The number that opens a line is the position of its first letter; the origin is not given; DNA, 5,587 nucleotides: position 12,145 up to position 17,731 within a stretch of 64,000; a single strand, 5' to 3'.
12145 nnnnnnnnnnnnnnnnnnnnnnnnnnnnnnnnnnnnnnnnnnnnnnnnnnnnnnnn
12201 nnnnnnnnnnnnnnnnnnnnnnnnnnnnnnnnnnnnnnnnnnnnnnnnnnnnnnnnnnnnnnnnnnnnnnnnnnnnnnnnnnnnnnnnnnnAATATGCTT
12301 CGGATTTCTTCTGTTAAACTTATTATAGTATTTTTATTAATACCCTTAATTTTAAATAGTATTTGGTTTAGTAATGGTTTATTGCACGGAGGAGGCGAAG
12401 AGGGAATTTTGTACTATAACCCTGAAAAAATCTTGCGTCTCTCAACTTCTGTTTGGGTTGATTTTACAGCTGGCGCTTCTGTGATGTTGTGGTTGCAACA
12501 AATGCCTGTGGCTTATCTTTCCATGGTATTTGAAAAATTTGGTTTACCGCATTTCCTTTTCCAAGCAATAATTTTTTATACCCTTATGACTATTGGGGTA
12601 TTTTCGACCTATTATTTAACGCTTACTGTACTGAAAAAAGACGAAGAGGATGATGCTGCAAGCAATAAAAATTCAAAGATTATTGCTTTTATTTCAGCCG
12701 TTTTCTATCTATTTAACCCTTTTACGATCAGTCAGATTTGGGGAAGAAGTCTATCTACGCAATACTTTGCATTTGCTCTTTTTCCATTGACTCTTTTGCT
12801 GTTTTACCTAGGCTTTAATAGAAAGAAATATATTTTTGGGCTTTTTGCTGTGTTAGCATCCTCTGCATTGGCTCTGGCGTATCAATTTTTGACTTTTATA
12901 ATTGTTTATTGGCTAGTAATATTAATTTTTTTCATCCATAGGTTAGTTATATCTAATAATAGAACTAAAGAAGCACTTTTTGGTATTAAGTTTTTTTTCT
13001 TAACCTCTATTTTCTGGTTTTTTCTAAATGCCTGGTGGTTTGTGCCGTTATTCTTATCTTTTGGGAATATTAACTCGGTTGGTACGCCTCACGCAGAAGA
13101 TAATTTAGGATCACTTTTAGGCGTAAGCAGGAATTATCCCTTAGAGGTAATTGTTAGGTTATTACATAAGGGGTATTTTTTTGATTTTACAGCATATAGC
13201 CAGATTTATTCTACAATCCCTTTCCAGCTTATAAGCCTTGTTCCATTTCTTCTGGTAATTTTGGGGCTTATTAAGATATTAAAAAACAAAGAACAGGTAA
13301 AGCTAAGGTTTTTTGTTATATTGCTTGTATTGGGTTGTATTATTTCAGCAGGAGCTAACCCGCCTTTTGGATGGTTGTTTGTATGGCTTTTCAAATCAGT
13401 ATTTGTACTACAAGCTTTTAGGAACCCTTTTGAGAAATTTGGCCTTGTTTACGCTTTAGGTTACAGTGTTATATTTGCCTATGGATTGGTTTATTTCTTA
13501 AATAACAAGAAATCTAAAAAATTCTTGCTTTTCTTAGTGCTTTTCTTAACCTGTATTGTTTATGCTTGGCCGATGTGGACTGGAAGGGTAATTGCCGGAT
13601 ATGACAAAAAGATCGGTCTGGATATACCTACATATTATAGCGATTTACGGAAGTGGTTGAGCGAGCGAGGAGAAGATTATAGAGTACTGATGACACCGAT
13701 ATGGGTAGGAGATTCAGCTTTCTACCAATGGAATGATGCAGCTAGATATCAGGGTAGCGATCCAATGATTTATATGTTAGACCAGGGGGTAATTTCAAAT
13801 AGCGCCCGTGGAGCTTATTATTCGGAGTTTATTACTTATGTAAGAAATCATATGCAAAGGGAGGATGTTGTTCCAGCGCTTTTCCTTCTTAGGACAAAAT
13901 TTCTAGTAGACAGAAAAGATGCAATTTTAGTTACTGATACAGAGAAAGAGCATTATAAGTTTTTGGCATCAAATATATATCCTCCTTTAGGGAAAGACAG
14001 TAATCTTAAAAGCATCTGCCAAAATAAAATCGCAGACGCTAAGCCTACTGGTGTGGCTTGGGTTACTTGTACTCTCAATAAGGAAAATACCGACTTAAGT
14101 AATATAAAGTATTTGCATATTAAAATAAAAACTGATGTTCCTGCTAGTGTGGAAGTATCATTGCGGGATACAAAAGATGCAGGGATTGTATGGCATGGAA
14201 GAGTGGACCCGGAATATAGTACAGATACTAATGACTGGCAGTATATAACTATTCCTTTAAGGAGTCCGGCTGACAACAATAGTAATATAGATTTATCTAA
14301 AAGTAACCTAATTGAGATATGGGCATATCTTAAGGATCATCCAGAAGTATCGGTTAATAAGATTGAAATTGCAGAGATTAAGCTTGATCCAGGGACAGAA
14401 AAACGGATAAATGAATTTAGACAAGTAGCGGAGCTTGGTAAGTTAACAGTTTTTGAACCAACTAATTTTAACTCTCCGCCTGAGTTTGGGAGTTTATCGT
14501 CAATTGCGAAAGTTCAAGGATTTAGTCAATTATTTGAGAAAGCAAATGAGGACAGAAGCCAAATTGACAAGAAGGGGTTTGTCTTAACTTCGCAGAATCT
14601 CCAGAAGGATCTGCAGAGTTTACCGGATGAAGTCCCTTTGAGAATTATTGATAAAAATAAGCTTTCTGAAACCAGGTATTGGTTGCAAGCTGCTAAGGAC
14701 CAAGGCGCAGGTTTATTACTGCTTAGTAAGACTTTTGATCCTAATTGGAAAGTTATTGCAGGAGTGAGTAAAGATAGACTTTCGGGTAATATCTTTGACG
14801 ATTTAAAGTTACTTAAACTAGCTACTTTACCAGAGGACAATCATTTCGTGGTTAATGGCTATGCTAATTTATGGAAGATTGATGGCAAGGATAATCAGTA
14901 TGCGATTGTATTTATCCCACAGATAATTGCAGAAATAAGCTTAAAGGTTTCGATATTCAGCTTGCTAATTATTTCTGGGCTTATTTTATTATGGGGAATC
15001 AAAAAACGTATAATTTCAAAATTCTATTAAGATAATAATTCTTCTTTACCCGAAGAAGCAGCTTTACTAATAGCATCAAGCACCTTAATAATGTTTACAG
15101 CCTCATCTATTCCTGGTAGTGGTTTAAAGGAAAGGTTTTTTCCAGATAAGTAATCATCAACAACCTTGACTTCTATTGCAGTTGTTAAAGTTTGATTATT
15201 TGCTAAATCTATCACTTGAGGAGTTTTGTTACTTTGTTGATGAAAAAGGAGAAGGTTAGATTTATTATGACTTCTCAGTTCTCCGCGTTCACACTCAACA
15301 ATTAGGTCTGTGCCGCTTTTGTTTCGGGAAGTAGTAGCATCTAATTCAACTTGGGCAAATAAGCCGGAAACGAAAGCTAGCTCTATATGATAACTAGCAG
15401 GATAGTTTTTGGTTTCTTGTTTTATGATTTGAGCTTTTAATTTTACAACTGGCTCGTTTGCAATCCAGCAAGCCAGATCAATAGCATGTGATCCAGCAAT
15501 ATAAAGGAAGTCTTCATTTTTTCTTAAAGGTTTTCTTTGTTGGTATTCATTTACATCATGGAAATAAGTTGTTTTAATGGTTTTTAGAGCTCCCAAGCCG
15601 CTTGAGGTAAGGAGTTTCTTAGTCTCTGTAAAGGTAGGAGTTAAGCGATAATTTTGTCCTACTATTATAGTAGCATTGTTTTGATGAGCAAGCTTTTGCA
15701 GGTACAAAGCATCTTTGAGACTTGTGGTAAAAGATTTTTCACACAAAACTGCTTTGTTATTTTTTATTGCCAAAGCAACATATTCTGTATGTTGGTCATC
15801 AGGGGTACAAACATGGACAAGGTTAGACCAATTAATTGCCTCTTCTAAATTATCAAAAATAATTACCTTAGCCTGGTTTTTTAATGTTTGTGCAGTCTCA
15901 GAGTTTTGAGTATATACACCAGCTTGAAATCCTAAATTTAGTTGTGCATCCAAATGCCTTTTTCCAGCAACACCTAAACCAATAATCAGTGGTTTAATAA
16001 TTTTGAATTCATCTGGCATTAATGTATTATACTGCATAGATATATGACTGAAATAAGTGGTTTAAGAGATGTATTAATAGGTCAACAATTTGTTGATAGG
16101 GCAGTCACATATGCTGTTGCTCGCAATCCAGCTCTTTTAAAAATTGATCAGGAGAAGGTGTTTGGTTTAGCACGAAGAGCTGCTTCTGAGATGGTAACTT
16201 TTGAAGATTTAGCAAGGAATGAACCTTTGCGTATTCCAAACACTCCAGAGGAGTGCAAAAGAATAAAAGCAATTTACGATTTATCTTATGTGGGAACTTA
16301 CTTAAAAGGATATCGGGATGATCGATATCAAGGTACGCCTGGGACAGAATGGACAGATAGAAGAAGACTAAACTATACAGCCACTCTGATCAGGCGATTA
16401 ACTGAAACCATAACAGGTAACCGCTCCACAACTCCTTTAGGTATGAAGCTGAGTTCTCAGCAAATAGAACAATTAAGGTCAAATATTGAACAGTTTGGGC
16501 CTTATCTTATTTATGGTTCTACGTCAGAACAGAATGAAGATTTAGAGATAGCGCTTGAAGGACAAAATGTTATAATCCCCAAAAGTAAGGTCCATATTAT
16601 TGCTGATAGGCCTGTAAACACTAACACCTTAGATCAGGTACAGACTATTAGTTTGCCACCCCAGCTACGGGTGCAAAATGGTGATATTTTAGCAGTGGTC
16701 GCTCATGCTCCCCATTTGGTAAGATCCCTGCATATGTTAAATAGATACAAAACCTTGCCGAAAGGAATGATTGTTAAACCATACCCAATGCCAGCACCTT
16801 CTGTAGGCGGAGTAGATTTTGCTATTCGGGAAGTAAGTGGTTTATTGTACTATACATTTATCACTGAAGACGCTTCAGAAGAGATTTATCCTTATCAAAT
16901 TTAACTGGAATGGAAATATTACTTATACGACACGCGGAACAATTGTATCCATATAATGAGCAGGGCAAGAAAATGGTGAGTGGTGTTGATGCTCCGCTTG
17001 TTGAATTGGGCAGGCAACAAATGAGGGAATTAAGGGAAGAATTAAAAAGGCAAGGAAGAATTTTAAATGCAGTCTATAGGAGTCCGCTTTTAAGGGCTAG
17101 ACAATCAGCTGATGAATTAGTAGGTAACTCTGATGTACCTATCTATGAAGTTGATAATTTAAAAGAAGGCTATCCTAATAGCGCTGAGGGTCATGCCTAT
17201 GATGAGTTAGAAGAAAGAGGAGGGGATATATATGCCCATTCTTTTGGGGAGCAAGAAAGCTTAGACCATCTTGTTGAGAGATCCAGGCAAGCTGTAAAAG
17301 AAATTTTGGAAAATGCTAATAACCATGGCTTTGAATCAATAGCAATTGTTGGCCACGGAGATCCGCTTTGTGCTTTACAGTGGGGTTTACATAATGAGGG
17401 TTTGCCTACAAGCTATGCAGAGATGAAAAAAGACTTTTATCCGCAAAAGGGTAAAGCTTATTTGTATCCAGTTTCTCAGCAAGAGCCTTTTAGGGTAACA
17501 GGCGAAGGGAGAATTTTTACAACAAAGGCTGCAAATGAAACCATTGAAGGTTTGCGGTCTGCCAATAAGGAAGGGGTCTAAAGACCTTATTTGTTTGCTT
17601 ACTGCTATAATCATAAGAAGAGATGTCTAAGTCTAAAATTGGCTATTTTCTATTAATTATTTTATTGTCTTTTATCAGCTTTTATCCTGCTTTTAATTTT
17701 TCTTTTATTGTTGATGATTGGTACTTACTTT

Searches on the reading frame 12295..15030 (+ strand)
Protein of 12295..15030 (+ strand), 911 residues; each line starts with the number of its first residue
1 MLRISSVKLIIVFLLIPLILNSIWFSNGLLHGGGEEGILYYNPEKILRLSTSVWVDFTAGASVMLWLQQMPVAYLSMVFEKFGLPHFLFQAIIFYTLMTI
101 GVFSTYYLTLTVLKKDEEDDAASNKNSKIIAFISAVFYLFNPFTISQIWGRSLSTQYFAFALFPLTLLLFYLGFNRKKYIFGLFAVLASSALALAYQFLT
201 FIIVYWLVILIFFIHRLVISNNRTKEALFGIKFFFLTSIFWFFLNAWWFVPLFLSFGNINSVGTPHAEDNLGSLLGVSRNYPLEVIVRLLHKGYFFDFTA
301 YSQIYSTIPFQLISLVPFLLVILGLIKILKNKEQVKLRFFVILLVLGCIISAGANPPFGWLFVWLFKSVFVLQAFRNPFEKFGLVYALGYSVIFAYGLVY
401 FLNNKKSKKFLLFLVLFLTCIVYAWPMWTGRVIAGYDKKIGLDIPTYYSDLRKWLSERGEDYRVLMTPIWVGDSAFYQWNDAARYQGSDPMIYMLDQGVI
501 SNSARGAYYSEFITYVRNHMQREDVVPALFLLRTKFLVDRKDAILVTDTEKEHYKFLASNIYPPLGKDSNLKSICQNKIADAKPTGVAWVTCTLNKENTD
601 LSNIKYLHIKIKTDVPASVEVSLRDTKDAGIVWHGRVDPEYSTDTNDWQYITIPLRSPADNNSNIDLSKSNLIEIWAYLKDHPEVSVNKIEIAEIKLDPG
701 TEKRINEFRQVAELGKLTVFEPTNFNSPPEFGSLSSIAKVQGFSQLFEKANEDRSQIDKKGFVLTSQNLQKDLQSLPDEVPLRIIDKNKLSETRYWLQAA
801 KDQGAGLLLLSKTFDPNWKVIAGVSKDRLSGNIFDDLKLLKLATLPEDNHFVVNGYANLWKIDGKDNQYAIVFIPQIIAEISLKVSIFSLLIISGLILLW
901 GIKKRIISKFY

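Call 41: search_protein_families(library=pfam, proteins=[window:12295-15030:+], max_evalue=5)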
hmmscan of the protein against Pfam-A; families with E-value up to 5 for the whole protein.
window:12295-15030:+ (911 aa): 2 families
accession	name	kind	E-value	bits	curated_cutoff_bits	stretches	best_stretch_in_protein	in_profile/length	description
PF11847.13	GT-C_AftD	-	0.04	12.3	26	1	130-469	104-435/661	Alpha-(1->3)-arabinofuranosyltransferase, N-terminal GT-C domain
PF21582.3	CBM30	-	0.055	13.9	27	1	639-692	115-168/170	Carbohydrate binding domain 30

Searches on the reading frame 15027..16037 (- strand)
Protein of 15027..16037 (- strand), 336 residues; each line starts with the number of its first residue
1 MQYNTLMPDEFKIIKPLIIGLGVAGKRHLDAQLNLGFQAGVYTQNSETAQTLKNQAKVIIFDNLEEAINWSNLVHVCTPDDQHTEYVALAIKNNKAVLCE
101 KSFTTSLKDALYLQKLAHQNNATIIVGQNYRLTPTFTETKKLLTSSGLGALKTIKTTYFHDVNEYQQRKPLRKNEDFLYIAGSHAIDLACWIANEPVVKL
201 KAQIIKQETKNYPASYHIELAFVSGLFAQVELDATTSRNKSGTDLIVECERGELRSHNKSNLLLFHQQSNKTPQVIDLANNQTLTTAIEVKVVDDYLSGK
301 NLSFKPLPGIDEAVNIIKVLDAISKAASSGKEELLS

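Call 76: search_protein_families(library=pfam, proteins=[window:15027-16037:-], max_evalue=0.00001)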
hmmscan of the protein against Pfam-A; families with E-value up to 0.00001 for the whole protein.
window:15027-16037:- (336 aa): 3 families
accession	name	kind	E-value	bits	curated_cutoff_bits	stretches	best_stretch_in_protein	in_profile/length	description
PF01408.29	GFO_IDH_MocA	-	1.2e-17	65.1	24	1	16-127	3-119/120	Oxidoreductase family, NAD-binding Rossmann fold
PF22725.1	GFO_IDH_MocA_C3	-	2.6e-09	37.6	27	1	137-254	2-123/124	GFO/IDH/MocA C-terminal domain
PF02894.22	GFO_IDH_MocA_C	-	4.9e-08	33.5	22.9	1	140-331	1-214/218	Oxidoreductase family, C-terminal alpha/beta domain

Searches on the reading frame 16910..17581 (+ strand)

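Call 76: search_protein_families(library=pfam, proteins=[window:16910-17581:+], max_evalue=0.00001)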
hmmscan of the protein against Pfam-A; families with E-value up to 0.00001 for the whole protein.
window:16910-17581:+ (223 aa): 1 family
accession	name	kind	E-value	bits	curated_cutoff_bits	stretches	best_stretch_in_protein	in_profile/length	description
PF00300.27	His_Phos_1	-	1.4e-25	90.5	21.7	1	3-162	1-160/194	Histidine phosphatase superfamily (branch 1)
